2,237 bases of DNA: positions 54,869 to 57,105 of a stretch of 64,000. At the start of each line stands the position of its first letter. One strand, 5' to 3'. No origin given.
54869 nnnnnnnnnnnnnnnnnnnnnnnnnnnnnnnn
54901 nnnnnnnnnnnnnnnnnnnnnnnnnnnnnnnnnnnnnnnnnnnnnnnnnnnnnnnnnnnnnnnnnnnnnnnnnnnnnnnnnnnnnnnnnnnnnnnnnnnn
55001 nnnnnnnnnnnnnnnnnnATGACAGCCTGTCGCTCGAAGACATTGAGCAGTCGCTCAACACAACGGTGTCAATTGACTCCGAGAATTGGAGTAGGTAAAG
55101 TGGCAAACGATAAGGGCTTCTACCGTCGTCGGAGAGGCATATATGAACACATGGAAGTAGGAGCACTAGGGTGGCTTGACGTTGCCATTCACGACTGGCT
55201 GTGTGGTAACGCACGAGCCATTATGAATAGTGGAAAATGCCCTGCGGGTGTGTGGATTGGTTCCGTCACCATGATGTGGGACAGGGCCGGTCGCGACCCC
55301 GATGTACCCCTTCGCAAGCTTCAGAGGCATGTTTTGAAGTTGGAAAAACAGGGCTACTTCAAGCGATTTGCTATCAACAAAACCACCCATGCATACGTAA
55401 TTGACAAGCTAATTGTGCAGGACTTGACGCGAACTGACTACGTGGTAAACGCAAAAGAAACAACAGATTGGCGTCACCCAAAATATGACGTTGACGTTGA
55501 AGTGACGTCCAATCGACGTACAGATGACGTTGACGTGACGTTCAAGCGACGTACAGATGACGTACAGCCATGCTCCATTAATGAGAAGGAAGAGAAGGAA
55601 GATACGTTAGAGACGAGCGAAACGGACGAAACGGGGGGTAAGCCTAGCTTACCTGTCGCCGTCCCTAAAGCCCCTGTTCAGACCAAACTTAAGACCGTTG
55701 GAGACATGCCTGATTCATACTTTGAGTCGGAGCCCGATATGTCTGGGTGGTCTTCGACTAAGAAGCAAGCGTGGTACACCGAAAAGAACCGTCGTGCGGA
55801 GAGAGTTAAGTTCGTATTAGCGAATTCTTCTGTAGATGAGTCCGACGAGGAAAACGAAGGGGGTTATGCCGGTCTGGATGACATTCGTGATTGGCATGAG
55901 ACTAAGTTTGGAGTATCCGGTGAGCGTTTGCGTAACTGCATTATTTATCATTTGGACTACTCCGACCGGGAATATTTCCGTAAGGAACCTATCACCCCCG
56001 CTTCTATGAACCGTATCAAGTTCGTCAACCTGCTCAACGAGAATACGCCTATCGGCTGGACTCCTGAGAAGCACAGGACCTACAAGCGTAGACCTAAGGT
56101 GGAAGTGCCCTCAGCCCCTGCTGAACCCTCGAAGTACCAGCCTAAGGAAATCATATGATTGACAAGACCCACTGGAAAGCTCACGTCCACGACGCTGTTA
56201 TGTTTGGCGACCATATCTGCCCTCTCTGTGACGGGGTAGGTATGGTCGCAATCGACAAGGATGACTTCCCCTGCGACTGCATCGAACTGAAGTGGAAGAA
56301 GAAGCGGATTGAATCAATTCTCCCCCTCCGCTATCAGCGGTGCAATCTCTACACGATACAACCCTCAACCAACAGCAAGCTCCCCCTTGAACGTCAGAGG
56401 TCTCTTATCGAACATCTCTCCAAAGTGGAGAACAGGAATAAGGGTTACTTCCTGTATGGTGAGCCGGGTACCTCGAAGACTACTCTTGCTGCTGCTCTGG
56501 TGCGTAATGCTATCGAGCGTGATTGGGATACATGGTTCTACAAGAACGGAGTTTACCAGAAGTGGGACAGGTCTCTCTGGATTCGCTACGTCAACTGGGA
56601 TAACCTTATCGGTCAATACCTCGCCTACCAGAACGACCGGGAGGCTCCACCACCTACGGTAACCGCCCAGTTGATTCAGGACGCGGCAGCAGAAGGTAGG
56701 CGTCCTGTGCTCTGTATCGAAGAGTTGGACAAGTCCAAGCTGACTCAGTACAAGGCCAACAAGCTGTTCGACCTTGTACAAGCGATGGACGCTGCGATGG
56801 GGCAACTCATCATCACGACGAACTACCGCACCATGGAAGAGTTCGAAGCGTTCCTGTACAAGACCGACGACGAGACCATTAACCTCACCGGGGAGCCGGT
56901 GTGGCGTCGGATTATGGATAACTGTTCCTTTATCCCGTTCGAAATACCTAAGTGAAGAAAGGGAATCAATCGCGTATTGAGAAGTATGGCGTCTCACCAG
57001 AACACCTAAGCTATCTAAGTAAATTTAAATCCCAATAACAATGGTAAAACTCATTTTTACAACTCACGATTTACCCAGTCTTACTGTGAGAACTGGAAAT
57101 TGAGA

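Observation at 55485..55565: Iteron-like GACGT repeat cluster inside the gene between helicase and loader: candidate replication origin within an initiator gene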

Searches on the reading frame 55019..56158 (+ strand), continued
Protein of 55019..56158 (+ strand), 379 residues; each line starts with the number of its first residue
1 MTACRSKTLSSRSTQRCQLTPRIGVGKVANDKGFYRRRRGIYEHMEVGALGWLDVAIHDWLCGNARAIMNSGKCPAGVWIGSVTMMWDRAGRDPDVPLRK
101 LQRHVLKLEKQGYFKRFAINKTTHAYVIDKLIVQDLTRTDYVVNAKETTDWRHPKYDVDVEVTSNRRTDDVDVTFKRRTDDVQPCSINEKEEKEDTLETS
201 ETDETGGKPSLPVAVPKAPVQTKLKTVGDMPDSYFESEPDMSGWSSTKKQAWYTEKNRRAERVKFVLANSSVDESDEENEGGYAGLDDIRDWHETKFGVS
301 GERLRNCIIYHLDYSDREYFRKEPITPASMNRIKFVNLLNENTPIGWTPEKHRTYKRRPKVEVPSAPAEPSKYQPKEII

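Call 55: find_encoding_contigs(protein=P0031, flank=4000, max_places=1)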
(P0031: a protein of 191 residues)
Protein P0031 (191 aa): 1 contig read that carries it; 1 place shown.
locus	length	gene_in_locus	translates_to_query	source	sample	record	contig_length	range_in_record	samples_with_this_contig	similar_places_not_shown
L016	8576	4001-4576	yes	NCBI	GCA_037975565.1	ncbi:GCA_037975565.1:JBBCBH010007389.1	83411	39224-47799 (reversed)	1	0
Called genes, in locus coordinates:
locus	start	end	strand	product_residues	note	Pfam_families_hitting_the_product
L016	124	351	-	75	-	-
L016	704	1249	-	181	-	-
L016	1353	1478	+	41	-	-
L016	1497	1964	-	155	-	PF04542:Sigma70_r2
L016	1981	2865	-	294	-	-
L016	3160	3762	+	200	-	-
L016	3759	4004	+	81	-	-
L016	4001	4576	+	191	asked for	-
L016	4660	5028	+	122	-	-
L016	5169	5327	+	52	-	-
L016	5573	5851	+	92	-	-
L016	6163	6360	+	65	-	-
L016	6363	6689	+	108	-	-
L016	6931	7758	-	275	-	PF14353:CpXC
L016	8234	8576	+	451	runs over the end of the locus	PF01212:Beta_elim_lyase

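Call 59: find_encoding_contigs(protein=P0012, flank=3000, max_places=1)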
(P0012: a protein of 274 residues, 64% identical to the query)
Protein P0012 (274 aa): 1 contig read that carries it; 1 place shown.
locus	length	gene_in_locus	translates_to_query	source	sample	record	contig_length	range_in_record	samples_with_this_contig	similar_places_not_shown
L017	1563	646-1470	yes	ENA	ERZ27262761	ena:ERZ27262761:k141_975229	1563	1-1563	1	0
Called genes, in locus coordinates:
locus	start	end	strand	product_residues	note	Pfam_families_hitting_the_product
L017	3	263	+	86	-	?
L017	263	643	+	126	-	-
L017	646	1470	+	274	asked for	PF07120:DUF1376 (weak)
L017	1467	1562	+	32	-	?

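Call 63: find_encoding_contigs(protein=P0001, flank=3000, max_places=1)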
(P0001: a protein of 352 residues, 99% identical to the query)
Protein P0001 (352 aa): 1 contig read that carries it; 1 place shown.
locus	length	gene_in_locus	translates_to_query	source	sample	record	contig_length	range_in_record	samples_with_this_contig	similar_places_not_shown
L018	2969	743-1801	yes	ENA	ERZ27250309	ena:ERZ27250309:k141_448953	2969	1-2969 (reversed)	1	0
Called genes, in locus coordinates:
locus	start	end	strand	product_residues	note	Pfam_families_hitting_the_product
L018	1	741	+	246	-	?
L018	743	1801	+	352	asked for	-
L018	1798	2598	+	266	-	PF13191:AAA_16 (weak)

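Call 86: find_related_loci(query=A5, collection=genome_contigs, flank=3000)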
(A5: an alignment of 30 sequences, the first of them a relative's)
Query A5 (322 aa) in genome_contigs; peptide patterns used: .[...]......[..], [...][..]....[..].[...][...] (x = any residue, [..] = any of these).
25 stretches matched a pattern; 9 encode a relative of the query (tblastn E <= 1e-3); 9 distinct loci.
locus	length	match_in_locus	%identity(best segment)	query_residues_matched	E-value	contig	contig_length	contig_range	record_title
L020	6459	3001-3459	62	5-157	5e-60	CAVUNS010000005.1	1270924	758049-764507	MAG: Candidatus Acidoferrales bacterium isolate MFD02579.bin.2.15 genome assembly, contig: contig_17, whole genome shotg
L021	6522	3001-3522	57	5-178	8e-59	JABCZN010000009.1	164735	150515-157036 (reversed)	MAG: Acidobacteria bacterium isolate Inc-BW-C-12-M_MAG69 Ga0210394_10000153, whole genome shotgun sequence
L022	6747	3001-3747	42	4-276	3e-65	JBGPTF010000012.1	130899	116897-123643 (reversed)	MAG: Terriglobia bacterium isolate OBJ1_062018_110_76 k141_1680006_length_130899_cov_43.0094, whole genome shotgun seque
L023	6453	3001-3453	57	4-155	2e-50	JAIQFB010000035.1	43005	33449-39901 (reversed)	MAG: Terriglobia bacterium isolate SRVP_15 SR-VP_26_10_2019_B_40cm_scaffold_1009, whole genome shotgun sequence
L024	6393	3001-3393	58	1-130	9e-49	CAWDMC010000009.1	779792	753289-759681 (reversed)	MAG: uncultured Acidobacteriota bacterium isolate MFD04944.bin.1.7 genome assembly, contig: contig_13050, whole genome s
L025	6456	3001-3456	53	4-156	2e-47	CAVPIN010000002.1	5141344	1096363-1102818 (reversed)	MAG: Terriglobia bacterium isolate MFD00008.bin.2.28 genome assembly, contig: contig_5316, whole genome shotgun sequence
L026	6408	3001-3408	56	1-135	5e-47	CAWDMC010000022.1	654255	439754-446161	MAG: uncultured Acidobacteriota bacterium isolate MFD04944.bin.1.7 genome assembly, contig: contig_9824, whole genome sh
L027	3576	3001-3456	53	4-156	2e-47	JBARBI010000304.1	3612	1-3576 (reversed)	MAG: Candidatus Sulfotelmatobacter sp. isolate MFD05764_ilm_asm_bin279 k127_3747328, whole genome shotgun sequence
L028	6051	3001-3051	94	5-21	1e-5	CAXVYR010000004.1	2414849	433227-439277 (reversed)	MAG: Terriglobia bacterium isolate 00cd7bbc-bff0-487f-9545-a217d18c1db4 genome assembly, contig: contig_4, whole genome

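Call 87: find_related_loci(query=A5, collection=viral_contigs, flank=3000)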
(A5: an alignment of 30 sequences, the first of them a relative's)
Query A5 (322 aa) in viral_contigs; peptide patterns used: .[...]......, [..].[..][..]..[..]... (x = any residue, [..] = any of these).
34 stretches matched a pattern, but none encodes a relative of the query by tblastn (E <= 1e-3).

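Call 94: fold_search(model_id=the predicted structure, library=viral)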
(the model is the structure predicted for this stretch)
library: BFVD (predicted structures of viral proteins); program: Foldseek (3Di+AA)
matches with E <= 10: 564; with E <= 0.001: 1
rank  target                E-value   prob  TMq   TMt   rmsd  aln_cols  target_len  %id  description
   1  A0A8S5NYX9            8.5e-04  1.00  0.20  0.36  25.0       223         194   12  Replisome organizer (Fragment) [Siphoviridae sp. ctiMP24]
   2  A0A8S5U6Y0            1.2e-03  0.96  0.23  0.24  26.7       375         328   10  Replisome organizer [Myoviridae sp. ct3Oc10]
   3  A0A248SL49            2.3e-03  0.84  0.18  0.20  24.5       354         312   12  Transcriptional regulator [Klebsiella phage SopranoGao]
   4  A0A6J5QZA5            2.4e-03  0.89  0.21  0.23  33.2       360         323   15  Uncharacterized protein [uncultured Caudovirales phage]
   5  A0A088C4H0            2.9e-03  0.96  0.19  0.29  20.1       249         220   14  (no name in the UniProt tables at hand)
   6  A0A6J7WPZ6            3.3e-03  0.90  0.18  0.24  26.8       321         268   12  DnaD domain-containing protein [uncultured Caudovirales phage]
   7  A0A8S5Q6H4            3.3e-03  0.63  0.17  0.18  22.3       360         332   14  Replication initiator protein [Myoviridae sp. ctAca11]
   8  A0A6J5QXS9            3.7e-03  0.87  0.18  0.25  26.0       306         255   12  Uncharacterized protein [uncultured Caudovirales phage]
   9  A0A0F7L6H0            6.0e-03  0.99  0.18  0.24  16.3       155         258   15  Regulatory protein [uncultured marine virus]
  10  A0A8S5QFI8            7.3e-03  0.80  0.21  0.22  24.0       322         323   13  Replication initiator A family protein [Caudovirales sp. ctqPn17]
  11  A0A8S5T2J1            8.2e-03  1.00  0.21  0.58   3.3        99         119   15  Firmicute plasmid replication protein (RepL) [Myoviridae sp. ctqfO1]
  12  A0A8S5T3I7            8.7e-03  1.00  0.21  0.47  13.0       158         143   13  Replication initiator A family protein [Myoviridae sp. ctqfO1]
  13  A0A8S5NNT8            9.9e-03  0.63  0.19  0.22  29.4       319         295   12  Helix-turn-helix domain protein [Myoviridae sp. ctpjm1]
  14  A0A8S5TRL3            1.2e-02  0.72  0.19  0.24  27.6       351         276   14  Replication initiator A family protein [Siphoviridae sp. ct1SN28]
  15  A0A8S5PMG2            1.3e-02  0.82  0.20  0.26  19.7       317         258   11  DNA polymerase [Siphoviridae sp. ctnsL8]
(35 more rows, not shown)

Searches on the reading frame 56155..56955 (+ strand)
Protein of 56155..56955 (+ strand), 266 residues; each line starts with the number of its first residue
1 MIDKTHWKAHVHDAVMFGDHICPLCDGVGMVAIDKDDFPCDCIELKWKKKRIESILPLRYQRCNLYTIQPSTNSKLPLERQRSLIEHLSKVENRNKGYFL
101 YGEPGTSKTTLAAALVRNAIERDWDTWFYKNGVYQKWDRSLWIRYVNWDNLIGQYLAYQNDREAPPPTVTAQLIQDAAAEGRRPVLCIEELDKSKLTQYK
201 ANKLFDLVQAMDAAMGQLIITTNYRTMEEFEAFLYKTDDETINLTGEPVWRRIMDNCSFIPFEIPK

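Call 6: search_protein_families(library=pfam, proteins=[window:56155-56955:+], max_evalue=0.1)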
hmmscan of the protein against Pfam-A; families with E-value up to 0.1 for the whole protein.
window:56155-56955:+ (266 aa): 11 families
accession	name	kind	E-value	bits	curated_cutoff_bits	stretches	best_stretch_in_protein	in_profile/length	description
PF13191.12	AAA_16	-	2.5e-06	28.5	32.6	1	83-192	11-142/167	AAA ATPase domain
PF01695.23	IstB_IS21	-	1.8e-05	24.8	24.1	1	86-130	84-127/238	IstB-like ATP binding protein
PF00004.35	AAA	-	0.00014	22.8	21.2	1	99-224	2-110/131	ATPase family associated with various cellular activities (AAA)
PF20720.3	nSTAND3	-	0.00022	21.4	27.2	1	93-129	15-51/155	Novel STAND NTPase 3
PF07088.17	GvpD_P-loop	-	0.0057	17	24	0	147-197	114-163/189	GvpD gas vesicle protein, P-loop domain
PF13401.12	AAA_22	-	0.0066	17.2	27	1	98-212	8-109/130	AAA domain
PF00910.28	RNA_helicase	-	0.026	15.4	21.5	1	99-137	2-43/105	RNA helicase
PF14375.11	Cys_rich_CWC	-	0.045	14.6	24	1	22-63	1-43/50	Cysteine-rich CWC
PF00931.28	NB-ARC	-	0.054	13.2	23.5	1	82-126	6-51/248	NB-ARC domain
PF24883.2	NPHP3_N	-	0.058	14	24.8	0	93-119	20-46/164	Nephrocystin 3, N-terminal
PF14532.12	Sigma54_activ_2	-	0.096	13.4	25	0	84-119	10-45/138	Sigma-54 interaction domain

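Call 7: search_protein_families(library=phrogs, proteins=[window:56155-56955:+], max_evalue=0.01)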
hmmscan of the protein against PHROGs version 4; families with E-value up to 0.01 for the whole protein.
window:56155-56955:+ (266 aa): 3 families
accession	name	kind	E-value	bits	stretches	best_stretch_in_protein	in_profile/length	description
phrog_50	-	DNA, RNA and nucleotide metabolism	1.8e-14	54.7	1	18-261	274-502/570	DnaC-like helicase loader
phrog_3277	-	DNA, RNA and nucleotide metabolism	1.4e-06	29.3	1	91-235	6-129/168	DnaC-like helicase loader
phrog_168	-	DNA, RNA and nucleotide metabolism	0.0006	20.6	1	97-225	44-140/314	clamp loader of DNA polymerase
